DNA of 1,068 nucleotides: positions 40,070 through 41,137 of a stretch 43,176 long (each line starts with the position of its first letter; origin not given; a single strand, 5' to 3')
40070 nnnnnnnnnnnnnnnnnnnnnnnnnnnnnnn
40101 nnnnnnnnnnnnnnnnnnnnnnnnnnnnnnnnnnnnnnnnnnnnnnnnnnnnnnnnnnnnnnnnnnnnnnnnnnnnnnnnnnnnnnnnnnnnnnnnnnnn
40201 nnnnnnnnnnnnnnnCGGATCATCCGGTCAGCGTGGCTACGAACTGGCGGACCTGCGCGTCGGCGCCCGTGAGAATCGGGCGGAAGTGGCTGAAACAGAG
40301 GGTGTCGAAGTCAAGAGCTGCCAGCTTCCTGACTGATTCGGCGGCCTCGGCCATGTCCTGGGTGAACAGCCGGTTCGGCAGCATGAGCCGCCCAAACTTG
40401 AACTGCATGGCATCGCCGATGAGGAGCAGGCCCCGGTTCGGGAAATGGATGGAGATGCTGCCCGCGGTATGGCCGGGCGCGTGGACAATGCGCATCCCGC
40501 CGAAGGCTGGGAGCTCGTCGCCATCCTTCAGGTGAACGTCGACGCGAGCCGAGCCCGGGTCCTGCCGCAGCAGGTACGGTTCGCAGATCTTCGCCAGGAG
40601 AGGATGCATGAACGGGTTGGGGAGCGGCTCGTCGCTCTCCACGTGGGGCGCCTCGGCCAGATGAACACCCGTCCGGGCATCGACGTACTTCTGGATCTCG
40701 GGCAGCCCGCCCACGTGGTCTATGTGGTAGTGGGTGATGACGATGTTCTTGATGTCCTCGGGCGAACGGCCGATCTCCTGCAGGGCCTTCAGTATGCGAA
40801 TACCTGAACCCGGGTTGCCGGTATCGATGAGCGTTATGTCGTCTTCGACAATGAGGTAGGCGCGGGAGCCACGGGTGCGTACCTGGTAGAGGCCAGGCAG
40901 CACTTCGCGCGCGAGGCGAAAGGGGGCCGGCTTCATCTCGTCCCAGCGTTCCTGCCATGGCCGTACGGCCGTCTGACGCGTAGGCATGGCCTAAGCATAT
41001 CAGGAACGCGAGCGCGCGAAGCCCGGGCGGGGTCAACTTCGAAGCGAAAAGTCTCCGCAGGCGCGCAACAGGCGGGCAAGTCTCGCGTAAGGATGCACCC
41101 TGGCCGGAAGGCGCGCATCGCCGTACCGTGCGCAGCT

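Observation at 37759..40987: Self-contained acyl-activation / carrier / acyltransferase enzyme coupled to an MBL hydrolase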

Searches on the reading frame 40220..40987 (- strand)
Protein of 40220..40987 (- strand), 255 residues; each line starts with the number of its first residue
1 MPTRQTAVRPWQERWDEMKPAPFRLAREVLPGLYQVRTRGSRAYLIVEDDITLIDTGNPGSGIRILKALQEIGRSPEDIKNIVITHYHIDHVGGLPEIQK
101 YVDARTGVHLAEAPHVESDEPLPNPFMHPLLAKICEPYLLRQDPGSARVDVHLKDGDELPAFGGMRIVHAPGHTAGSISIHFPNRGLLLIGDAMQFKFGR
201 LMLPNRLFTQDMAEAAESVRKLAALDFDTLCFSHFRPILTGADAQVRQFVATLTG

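Call 3: search_protein_families(library=pfam, proteins=[window:40220-40987:-], max_evalue=0.01)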
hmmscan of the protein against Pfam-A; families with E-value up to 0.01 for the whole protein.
window:40220-40987:- (255 aa): 4 families
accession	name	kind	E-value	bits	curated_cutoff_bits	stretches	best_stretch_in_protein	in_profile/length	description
PF00753.33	Lactamase_B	-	5.3e-33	115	22.7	1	39-234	4-196/196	Metallo-beta-lactamase superfamily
PF12706.13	Lactamase_B_2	-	9.8e-07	29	27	1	59-118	7-78/200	Beta-lactamase superfamily domain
PF23023.1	Anti-Pycsar_Apyc1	-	0.00054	19.9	50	1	62-102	37-77/250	Anti-Pycsar protein Apyc1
PF19583.5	ODP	-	0.0036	17.6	27.2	0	43-104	5-65/194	ODP family beta lactamase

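Call 4: search_protein_families(library=ncbifam, proteins=[window:40220-40987:-], max_evalue=0.01)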
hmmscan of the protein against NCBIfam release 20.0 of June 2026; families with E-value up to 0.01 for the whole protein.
window:40220-40987:- (255 aa): 55 families (the best 25 are shown)
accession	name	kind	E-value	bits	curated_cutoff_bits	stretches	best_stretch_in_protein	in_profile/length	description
NF033105.1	bla_subclass_B3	equivalog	8.6e-19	67.8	240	1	21-232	7-210/257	subclass B3 metallo-beta-lactamase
TIGR03413.1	GSH_gloB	equivalog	2.1e-14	53.5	200.8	2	147-233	80-162/248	hydroxyacylglutathione hydrolase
NF012229.1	bla_class_B_core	domain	9.8e-13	48.5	100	1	29-183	6-139/139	metallo-beta-lactamase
NF047925.1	pyridox_lacton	equivalog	1.8e-11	44.4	325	1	65-226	75-241/268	4-pyridoxolactonase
NF000459.2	blaSPG-1_fam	exception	6.6e-11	41.8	550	1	21-180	35-178/285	SPG-1 family subclass B3 metallo-beta-lactamase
NF040874.1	blaPJM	exception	1.8e-10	40.9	630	1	33-179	50-188/301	PJM family subclass B3 metallo-beta-lactamase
NF000439.2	blaAIM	exception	2.5e-10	40.4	675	1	33-118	50-133/303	AIM family subclass B3 metallo-beta-lactamase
NF000456.2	blaMSI-1_fam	exception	2.6e-10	40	550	1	34-179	41-178/289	MSI-1 family subclass B3 metallo-beta-lactamase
NF045699.1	AHLLactAiiA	equivalog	5.1e-10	39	375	1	64-99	81-116/251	quorum-quenching N-acyl homoserine lactonase AiiA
NF012101.1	blaGOB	exception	7.3e-10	38.6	560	1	15-105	31-117/290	GOB family subclass B3 metallo-beta-lactamase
NF033185.1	B3_Acin_new2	exception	7.6e-10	38.4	625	1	22-106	36-117/285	putative subclass B3 metallo-beta-lactamase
NF000438.2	blaPOM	exception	7.6e-10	38.4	610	1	42-105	58-122/286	POM family subclass B3 metallo-beta-lactamase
NF000457.2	blaPEDO-1_fam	exception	1e-09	38.3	550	1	21-110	36-122/286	PEDO-1 family subclass B3 metallo-beta-lactamase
NF047979.1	lactonase_AidB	equivalog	1e-09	38.1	360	1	46-99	57-114/271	AidB family quorum-quenching N-acyl homoserine lactonase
NF047893.1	blaSAM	exception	1.4e-09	37.7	550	1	14-104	42-128/295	SAM family subclass B3 metallo-beta-lactamase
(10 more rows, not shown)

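Call 20: search_solved_structures(query=window:40220-40987:-, max_evalue=0.001)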
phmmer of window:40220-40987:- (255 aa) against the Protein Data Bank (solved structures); distinct sequences matched with E-value up to 0.001: 63 (the best 60 are shown).
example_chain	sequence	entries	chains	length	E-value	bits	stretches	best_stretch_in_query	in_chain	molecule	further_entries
4ad9_A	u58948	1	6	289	9.6e-11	44.8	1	38-114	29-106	BETA-LACTAMASE-LIKE PROTEIN 2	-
1xm8_A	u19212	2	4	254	1.3e-10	44.4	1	148-232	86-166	glyoxalase II | Putative hydroxyacylglutathione hydrolase 2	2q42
8zxg_A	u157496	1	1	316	1.7e-10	43.9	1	42-96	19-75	Paraoxonase from Bacillus sp. strain S3wahi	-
4p62_A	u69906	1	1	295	2.3e-10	43.5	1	28-138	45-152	Metallo-beta-lactamase AIM-1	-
6e0s_A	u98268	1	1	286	5.2e-10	42.4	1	29-181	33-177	MEM-A1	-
6mfi_A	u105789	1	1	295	5.7e-10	42.2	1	11-179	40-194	Metallo-beta-lactamase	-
4ax0_B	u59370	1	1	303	5.8e-10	42.2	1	31-177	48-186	METALLO-BETA-LACTAMASE AIM-1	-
4awy_B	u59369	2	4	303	6.5e-10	42.1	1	31-138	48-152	METALLO-BETA-LACTAMASE AIM-1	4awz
4ax1_B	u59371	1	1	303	7.5e-10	41.9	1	31-124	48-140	METALLO-BETA-LACTAMASE AIM-1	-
2gmn_A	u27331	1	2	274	1.3e-09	41.1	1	21-181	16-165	Metallo-beta-lactamase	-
5wcm_A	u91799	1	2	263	1.4e-09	40.9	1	21-180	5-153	Blr6230 protein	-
3lvz_A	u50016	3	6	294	1.5e-09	40.9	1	21-179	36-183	Blr6230 protein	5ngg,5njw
5k0w_A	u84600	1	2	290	2.5e-09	40.2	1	14-108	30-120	Class B carbapenemase GOB-18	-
5iqk_A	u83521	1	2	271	1.3e-08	37.8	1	20-133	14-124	beta-lactamase Rm3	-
2zo4_A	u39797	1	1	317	1.5e-08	37.6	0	151-239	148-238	Metallo-beta-lactamase family protein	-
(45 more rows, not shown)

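Call 32: find_homologous_proteins(query=window:40220-40987:-, max_evalue=0.00001)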
Query window:40220-40987:- (255 aa): 383 proteins with E <= 0.00001 among 1806 candidates; the best 120 are listed.
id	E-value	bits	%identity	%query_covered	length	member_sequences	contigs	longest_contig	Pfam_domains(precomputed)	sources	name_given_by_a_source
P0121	2.1e-170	583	100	100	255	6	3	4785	PF12706.14,PF23023.2,PF00753.34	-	-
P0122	3.9e-156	536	91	99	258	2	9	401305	PF12706.14,PF23023.2,PF00753.34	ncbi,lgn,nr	ncbi:MAG: MBL fold metallo-hydrolase [Dehalococcoidia bacterium]|nr:MBL fold metallo-hydrolase [Deha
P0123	6.5e-155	532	90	100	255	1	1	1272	PF12706.14,PF23023.2,PF00753.34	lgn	-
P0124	1.1e-154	531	89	100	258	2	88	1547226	PF12706.14,PF23023.2,PF00753.34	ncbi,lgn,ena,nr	ncbi:MAG: MBL fold metallo-hydrolase [Thermoflexaceae bacterium]|nr:MBL fold metallo-hydrolase [Ther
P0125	8.0e-142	489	85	99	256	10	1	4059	PF23023.2,PF00753.34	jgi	-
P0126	2.6e-139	481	81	99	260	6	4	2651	PF12706.14,PF23023.2,PF00753.34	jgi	jgi:glyoxylase-like metal-dependent hydrolase (beta-lactamase superfamily II)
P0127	3.6e-139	480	84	95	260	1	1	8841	PF12706.14,PF23023.2,PF00753.34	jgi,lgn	jgi:glyoxylase-like metal-dependent hydrolase (beta-lactamase superfamily II)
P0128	4.4e-139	480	83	96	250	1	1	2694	PF12706.14,PF23023.2,PF00753.34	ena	-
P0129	5.7e-139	480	81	99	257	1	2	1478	PF12706.14,PF23023.2,PF00753.34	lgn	-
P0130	1.2e-138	479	80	100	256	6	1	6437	PF12706.14,PF23023.2,PF00753.34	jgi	-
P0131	1.8e-138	478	81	100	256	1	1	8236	PF12706.14,PF23023.2,PF00753.34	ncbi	ncbi:MAG: MBL fold metallo-hydrolase [Tepidiformaceae bacterium]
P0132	7.7e-138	476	80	99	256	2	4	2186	PF12706.14,PF23023.2,PF00753.34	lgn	-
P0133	2.3e-137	475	79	100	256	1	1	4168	PF12706.14,PF23023.2,PF00753.34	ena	-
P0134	8.2e-137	473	79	99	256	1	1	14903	PF12706.14,PF23023.2,PF00753.34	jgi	-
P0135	8.5e-137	473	80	99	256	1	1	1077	PF12706.14,PF23023.2,PF00753.34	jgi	jgi:glyoxylase-like metal-dependent hydrolase (beta-lactamase superfamily II)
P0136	1.1e-136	472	82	96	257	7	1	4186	PF12706.14,PF23023.2,PF00753.34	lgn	-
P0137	4.4e-136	470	81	96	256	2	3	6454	PF12706.14,PF23023.2,PF00753.34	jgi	jgi:glyoxylase-like metal-dependent hydrolase (beta-lactamase superfamily II)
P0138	1.7e-135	468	79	99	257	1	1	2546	PF12706.14,PF23023.2,PF00753.34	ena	-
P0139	4.8e-135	467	79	99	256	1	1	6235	PF12706.14,PF23023.2,PF00753.34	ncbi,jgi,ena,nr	ncbi:MAG TPA: MBL fold metallo-hydrolase [Tepidiformaceae bacterium]|nr:MBL fold metallo-hydrolase [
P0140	5.1e-135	467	78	99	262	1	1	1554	PF12706.14,PF23023.2,PF00753.34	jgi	jgi:glyoxylase-like metal-dependent hydrolase (beta-lactamase superfamily II)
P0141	5.8e-135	467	81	95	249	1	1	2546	PF12706.14,PF23023.2,PF00753.34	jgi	-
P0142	6.4e-135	467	80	95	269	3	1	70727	PF23023.2,PF00753.34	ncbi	-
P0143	7.3e-135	466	80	100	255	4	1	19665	PF12706.14,PF23023.2,PF00753.34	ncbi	-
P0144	2.4e-134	465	81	95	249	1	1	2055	PF12706.14,PF23023.2,PF00753.34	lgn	-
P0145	5.9e-134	463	78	99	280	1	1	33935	PF12706.14,PF23023.2,PF00753.34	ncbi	-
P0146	8.9e-134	463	82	95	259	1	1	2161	PF12706.14,PF23023.2,PF00753.34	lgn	-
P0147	1.1e-133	462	79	99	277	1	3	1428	PF12706.14,PF23023.2,PF00753.34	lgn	-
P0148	5.7e-133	460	79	99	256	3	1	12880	PF12706.14,PF23023.2,PF00753.34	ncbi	-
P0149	8.6e-133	460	80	96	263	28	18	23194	PF12706.14,PF23023.2,PF19583.6,PF00753.34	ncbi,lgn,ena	-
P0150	1.3e-132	459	79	99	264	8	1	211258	PF12706.14,PF23023.2,PF00753.34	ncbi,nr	ncbi:MAG: MBL fold metallo-hydrolase [Dehalococcoidia bacterium]|nr:MBL fold metallo-hydrolase [Deha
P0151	1.4e-132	459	77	99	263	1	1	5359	PF12706.14,PF23023.2,PF19583.6,PF00753.34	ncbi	ncbi:MAG: MBL fold metallo-hydrolase [Tepidiformaceae bacterium]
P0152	2.2e-132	458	80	96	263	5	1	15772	PF12706.14,PF23023.2,PF00753.34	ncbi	-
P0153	6.2e-132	457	77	98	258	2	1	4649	PF12706.14,PF23023.2,PF00753.34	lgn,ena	-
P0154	7.7e-132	456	83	93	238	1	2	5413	PF12706.14,PF23023.2,PF00753.34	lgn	-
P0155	1.0e-131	456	81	95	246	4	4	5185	PF12706.14,PF23023.2,PF19583.6,PF00753.34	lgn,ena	-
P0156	1.9e-131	455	79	96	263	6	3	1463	PF12706.14,PF23023.2,PF00753.34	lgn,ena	-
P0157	2.4e-131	455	79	97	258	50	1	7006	PF12706.14,PF23023.2,PF00753.34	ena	-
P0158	9.1e-131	453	82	93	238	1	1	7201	PF12706.14,PF23023.2,PF00753.34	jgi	jgi:glyoxylase-like metal-dependent hydrolase (beta-lactamase superfamily II)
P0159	1.1e-130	453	81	95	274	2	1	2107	PF12706.14,PF23023.2,PF00753.34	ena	-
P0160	1.9e-130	452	78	97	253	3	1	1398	PF12706.14,PF23023.2,PF00753.34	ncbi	-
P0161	2.4e-130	452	81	95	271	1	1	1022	PF23023.2,PF00753.34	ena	-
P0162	3.3e-130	451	80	95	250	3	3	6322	PF12706.14,PF23023.2,PF00753.34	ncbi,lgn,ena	-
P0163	3.7e-130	451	80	96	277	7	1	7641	PF12706.14,PF23023.2,PF00753.34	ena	-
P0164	4.9e-130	451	79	95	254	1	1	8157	PF12706.14,PF23023.2,PF00753.34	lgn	-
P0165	5.0e-130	451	78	98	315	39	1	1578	PF12706.14,PF23023.2,PF19583.6,PF00753.34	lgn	-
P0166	7.3e-130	450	76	100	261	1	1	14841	PF12706.14,PF23023.2,PF00753.34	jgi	jgi:glyoxylase-like metal-dependent hydrolase (beta-lactamase superfamily II)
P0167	7.4e-130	450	77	100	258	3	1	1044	PF12706.14,PF23023.2,PF00753.34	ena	-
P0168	9.3e-130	450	82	93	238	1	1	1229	PF12706.14,PF23023.2,PF00753.34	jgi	-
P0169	9.6e-130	450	82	93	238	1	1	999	PF12706.14,PF23023.2,PF00753.34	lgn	-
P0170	1.2e-129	449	79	95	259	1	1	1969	PF12706.14,PF23023.2,PF00753.34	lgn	-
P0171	1.9e-129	449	79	96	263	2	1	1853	PF12706.14,PF23023.2,PF19583.6,PF00753.34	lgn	-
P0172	3.0e-129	448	78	96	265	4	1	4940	PF12706.14,PF23023.2,PF19583.6,PF00753.34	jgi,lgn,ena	-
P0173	3.5e-129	448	79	95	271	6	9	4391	PF12706.14,PF23023.2,PF00753.34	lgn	-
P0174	4.3e-129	447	81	93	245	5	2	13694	PF12706.14,PF23023.2,PF00753.34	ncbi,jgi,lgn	jgi:glyoxylase-like metal-dependent hydrolase (beta-lactamase superfamily II)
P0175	4.4e-129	447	78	99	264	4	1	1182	PF12706.14,PF23023.2,PF00753.34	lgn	-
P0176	5.3e-129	447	77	99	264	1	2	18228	PF12706.14,PF23023.2,PF19583.6,PF00753.34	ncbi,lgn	-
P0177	5.5e-129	447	77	99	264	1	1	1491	PF12706.14,PF23023.2,PF19583.6,PF00753.34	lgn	-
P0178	7.8e-129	447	82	93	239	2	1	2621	PF12706.14,PF23023.2,PF19583.6,PF00753.34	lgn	-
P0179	1.1e-128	446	80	95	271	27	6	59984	PF12706.14,PF23023.2,PF19583.6,PF00753.34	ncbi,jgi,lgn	-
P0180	1.3e-128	446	77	98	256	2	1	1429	PF12706.14,PF23023.2,PF00753.34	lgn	-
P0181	2.1e-128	445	78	95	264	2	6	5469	PF12706.14,PF23023.2,PF00753.34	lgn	-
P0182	2.6e-128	445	77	99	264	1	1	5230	PF12706.14,PF23023.2,PF19583.6,PF00753.34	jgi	-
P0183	3.2e-128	445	78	96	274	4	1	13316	PF23023.2,PF00753.34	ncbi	-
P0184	3.3e-128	445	79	95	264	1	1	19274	PF12706.14,PF23023.2,PF00753.34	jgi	-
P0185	1.2e-127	443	77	99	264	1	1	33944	PF12706.14,PF23023.2,PF19583.6,PF00753.34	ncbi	ncbi:MAG: MBL fold metallo-hydrolase [bacterium]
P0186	2.6e-127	442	78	95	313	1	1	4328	PF12706.14,PF23023.2,PF19583.6,PF00753.34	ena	-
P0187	2.6e-127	442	78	98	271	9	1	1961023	PF12706.14,PF23023.2,PF00753.34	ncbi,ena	-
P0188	3.0e-127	441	76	96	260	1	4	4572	PF12706.14,PF23023.2,PF00753.34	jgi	jgi:glyoxylase-like metal-dependent hydrolase (beta-lactamase superfamily II)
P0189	3.3e-127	441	78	99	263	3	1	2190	PF12706.14,PF23023.2,PF00753.34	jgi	jgi:glyoxylase-like metal-dependent hydrolase (beta-lactamase superfamily II)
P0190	3.7e-127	441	78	95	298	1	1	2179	PF12706.14,PF23023.2,PF00753.34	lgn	-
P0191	2.2e-126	439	75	100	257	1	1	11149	PF12706.14,PF23023.2,PF00753.34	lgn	-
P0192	4.0e-126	438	75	95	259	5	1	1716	PF12706.14,PF23023.2,PF00753.34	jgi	jgi:glyoxylase-like metal-dependent hydrolase (beta-lactamase superfamily II)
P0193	4.7e-126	437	82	90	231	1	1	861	PF12706.14,PF23023.2,PF00753.34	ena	-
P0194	6.7e-126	437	76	96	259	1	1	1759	PF12706.14,PF23023.2,PF00753.34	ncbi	-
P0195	7.3e-126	437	76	96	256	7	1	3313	PF12706.14,PF23023.2,PF00753.34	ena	-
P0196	8.1e-126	437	75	99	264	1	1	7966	PF12706.14,PF23023.2,PF00753.34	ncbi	-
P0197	1.1e-125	436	76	96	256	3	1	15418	PF23023.2,PF00753.34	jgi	jgi:glyoxylase-like metal-dependent hydrolase (beta-lactamase superfamily II)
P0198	1.1e-125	436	80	93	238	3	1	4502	PF12706.14,PF23023.2,PF00753.34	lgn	-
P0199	1.3e-125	436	78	96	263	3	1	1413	PF12706.14,PF23023.2,PF19583.6,PF00753.34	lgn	-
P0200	1.3e-125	436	77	95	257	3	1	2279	PF12706.14,PF14597.13,PF23023.2,PF00753.34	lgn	-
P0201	1.5e-125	436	77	96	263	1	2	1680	PF12706.14,PF23023.2,PF00753.34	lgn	-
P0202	4.1e-125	434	82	90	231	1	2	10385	PF12706.14,PF23023.2,PF00753.34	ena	-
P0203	4.3e-125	434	74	96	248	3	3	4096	PF12706.14,PF23023.2,PF00753.34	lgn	-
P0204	5.3e-125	434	75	96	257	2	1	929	PF12706.14,PF23023.2,PF00753.34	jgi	-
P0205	6.2e-125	434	75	96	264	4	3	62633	PF12706.14,PF23023.2,PF00753.34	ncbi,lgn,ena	-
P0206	6.7e-125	434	74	99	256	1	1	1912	PF12706.14,PF23023.2,PF19583.6,PF00753.34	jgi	jgi:glyoxylase-like metal-dependent hydrolase (beta-lactamase superfamily II)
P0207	7.8e-125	433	75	96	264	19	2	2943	PF12706.14,PF23023.2,PF00753.34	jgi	-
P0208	1.1e-124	433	76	99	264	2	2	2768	PF12706.14,PF23023.2,PF19583.6,PF00753.34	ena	-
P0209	1.3e-124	433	81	90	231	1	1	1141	PF12706.14,PF23023.2,PF00753.34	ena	-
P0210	2.1e-124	432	76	95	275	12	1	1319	PF12706.14,PF23023.2,PF00753.34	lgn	-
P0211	3.0e-124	432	73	99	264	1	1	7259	PF12706.14,PF23023.2,PF19583.6,PF00753.34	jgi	jgi:glyoxylase-like metal-dependent hydrolase (beta-lactamase superfamily II)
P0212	5.1e-124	431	78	93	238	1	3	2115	PF12706.14,PF23023.2,PF00753.34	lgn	-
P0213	8.4e-123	427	74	95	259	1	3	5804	PF12706.14,PF23023.2,PF00753.34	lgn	-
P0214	1.1e-122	426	73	96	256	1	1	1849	PF23023.2,PF00753.34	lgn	-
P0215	1.2e-122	426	76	95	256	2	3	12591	PF12706.14,PF23023.2,PF00753.34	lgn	-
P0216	5.5e-122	424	71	100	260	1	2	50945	PF12706.14,PF23023.2,PF00753.34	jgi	-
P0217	6.7e-122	424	72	99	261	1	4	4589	PF12706.14,PF23023.2,PF00753.34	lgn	-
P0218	1.3e-121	423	73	100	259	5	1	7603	PF12706.14,PF23023.2,PF00753.34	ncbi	ncbi:MAG: MBL fold metallo-hydrolase [Anaerolineaceae bacterium]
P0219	4.0e-121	421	71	100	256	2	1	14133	PF12706.14,PF23023.2,PF00753.34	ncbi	-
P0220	5.7e-121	421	71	100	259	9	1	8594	PF12706.14,PF23023.2,PF00753.34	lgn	-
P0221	6.4e-121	421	80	88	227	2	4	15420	PF12706.14,PF23023.2,PF19583.6,PF00753.34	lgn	-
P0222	2.8e-120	419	71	100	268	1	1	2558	PF12706.14,PF23023.2,PF19583.6,PF00753.34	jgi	jgi:glyoxylase-like metal-dependent hydrolase (beta-lactamase superfamily II)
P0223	3.2e-120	418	72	96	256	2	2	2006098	PF12706.14,PF14597.13,PF23023.2,PF00753.34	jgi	jgi:glyoxylase-like metal-dependent hydrolase (beta-lactamase superfamily II)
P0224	6.9e-120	417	74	95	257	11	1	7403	PF12706.14,PF23023.2,PF19583.6,PF00753.34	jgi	jgi:glyoxylase-like metal-dependent hydrolase (beta-lactamase superfamily II)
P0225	7.8e-120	417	73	95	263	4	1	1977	PF12706.14,PF23023.2,PF00753.34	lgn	-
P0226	8.2e-120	417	70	95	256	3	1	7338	PF12706.14,PF14597.13,PF23023.2,PF00753.34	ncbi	-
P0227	1.0e-119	417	74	95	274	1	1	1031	PF12706.14,PF23023.2,PF00753.34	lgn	-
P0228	1.8e-119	416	77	93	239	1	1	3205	PF12706.14,PF23023.2,PF00753.34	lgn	-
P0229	3.4e-119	415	76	93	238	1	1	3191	PF12706.14,PF23023.2,PF00753.34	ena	-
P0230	3.6e-119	415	77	93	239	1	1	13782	PF23023.2,PF00753.34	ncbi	-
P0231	7.7e-119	414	71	100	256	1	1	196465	PF12706.14,PF23023.2,PF00753.34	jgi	jgi:glyoxylase-like metal-dependent hydrolase (beta-lactamase superfamily II)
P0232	8.1e-119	414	77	93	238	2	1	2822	PF12706.14,PF23023.2,PF00753.34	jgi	jgi:glyoxylase-like metal-dependent hydrolase (beta-lactamase superfamily II)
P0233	2.6e-118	412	72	94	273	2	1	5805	PF12706.14,PF14597.13,PF23023.2,PF00753.34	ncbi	-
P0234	4.6e-118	411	72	99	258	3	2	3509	PF12706.14,PF23023.2,PF19583.6,PF00753.34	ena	-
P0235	5.0e-118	411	70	96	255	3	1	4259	PF12706.14,PF23023.2,PF00753.34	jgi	-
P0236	6.6e-118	411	71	95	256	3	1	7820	PF12706.14,PF23023.2,PF00753.34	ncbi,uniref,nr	ncbi:MBL fold metallo-hydrolase [Tepidiforma sp.]|uniref:MBL fold metallo-hydrolase n=1 Tax=Tepidifo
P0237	7.0e-118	411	71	95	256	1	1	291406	PF12706.14,PF14597.13,PF23023.2,PF00753.34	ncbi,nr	ncbi:MAG: MBL fold metallo-hydrolase [Tepidiforma sp.]|nr:MAG: MBL fold metallo-hydrolase [Tepidifor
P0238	7.1e-118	411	69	99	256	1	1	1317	PF12706.14,PF14597.13,PF23023.2,PF00753.34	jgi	jgi:glyoxylase-like metal-dependent hydrolase (beta-lactamase superfamily II)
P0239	3.6e-117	408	70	95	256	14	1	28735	PF12706.14,PF14597.13,PF23023.2,PF00753.34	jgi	-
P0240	1.2e-116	407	73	95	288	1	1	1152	PF12706.14,PF23023.2,PF00753.34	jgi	jgi:glyoxylase-like metal-dependent hydrolase (beta-lactamase superfamily II)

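Call 44: predict_structure(alignment_id=A5)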
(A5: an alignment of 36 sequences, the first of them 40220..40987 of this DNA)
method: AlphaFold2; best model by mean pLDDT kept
length: 255 residues; sequences in the alignment: 36
mean_pLDDT: 80.8   pTM: 0.80
mean pLDDT of the five models: 80.8, 79.4, 76.5, 75.4, 75.1
residues with pLDDT >= 90: 109; 70-90: 87; 50-70: 37; < 50: 22
segments of 3 or more residues with pLDDT < 50: 1-19, 140-142
pLDDT, mean of each block of 10 residues (from residue 1): 38 46 82 91 93 92 95 95 85 87 87 66 57 60 63 91 91 82 94 86 80 91 94 79 93 82
secondary structure, 60 per line:
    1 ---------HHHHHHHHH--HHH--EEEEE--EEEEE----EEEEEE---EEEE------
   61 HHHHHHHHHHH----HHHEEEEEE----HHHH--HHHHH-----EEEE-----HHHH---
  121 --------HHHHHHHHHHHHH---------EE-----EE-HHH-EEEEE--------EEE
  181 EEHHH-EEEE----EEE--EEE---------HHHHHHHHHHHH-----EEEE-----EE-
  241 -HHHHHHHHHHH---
elements in order: H10-18 E26-30 E33-37 E42-47 E51-54 H61-71 E79-84 H89-92 H95-99 E105-108 H114-117 H129-141 E165-169 E178-182 E187-190 E195-197 E200-202 H212-223 E229-232 H242-252

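Call 49: fold_search(model_id=the predicted structure, library=pdb)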
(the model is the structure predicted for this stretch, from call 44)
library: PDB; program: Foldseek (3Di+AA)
matches with E <= 10: 1027; with E <= 0.001: 657
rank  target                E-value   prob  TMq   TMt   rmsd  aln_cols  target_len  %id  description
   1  2zo4                  1.1e-14  1.00  0.63  0.54   6.7       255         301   22  Crystal structure of metallo-beta-lactamase family protein TTHA1429 from Thermus thermophilus HB8 (released 2009-03-17)
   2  6e0s                  2.8e-14  1.00  0.61  0.59   5.2       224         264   23  Crystal structure of MEM-A1, a subclass B3 metallo-beta-lactamase isolated from a soil metagenome library (released 2018-07-25)
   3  4ad9_C                3.3e-14  1.00  0.66  0.59   3.5       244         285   21  Crystal structure of human LACTB2. (released 2012-02-01)
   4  4ad9_A                5.8e-14  1.00  0.66  0.59   3.6       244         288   21  Crystal structure of human LACTB2. (released 2012-02-01)
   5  4awz_A                6.1e-14  1.00  0.65  0.62   4.8       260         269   22  Crystal Structure of the Mobile Metallo-beta-Lactamase AIM-1 from Pseudomonas aeruginosa: Insights into Antibiotic Bin (released 2012-06-20)
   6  5iqk_A                6.9e-14  1.00  0.62  0.59   6.1       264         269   23  Rm3 metallo-beta-lactamase (released 2016-03-23)
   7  4ad9_B                7.4e-14  1.00  0.65  0.59   3.6       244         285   21  Crystal structure of human LACTB2. (released 2012-02-01)
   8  4awz_B                7.8e-14  1.00  0.65  0.62   4.9       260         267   22  Crystal Structure of the Mobile Metallo-beta-Lactamase AIM-1 from Pseudomonas aeruginosa: Insights into Antibiotic Bin (released 2012-06-20)
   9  4awy                  1.1e-13  1.00  0.64  0.61   4.9       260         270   21  Crystal Structure of the Mobile Metallo-beta-Lactamase AIM-1 from Pseudomonas aeruginosa: Insights into Antibiotic Bindi (released 2012-06-20)
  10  4ax0                  1.3e-13  1.00  0.64  0.61   4.9       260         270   21  Q157A mutant. Crystal Structure of the Mobile Metallo-beta-Lactamase AIM-1 from Pseudomonas aeruginosa: Insights into An (released 2012-06-20)
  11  4ax1                  1.4e-13  1.00  0.64  0.61   4.9       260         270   22  Q157N mutant. Crystal Structure of the Mobile Metallo-beta-Lactamase AIM-1 from Pseudomonas aeruginosa: Insights into An (released 2012-06-20)
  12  5iqk_B                1.5e-13  1.00  0.60  0.57   5.8       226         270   24  Rm3 metallo-beta-lactamase (released 2016-03-23)
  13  5ngg_A                2.0e-13  1.00  0.63  0.59   6.2       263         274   20  Crystal structure of the subclass B3 metallo-beta-lactamase BJP-1 in complex with acetate anion (released 2017-09-27)
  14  6n36                  2.5e-13  1.00  0.62  0.60   6.4       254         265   21  Beta-lactamase from Chitinophaga pinensis (released 2018-11-28)
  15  4ad9_E                2.8e-13  1.00  0.66  0.59   3.6       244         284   21  Crystal structure of human LACTB2. (released 2012-02-01)
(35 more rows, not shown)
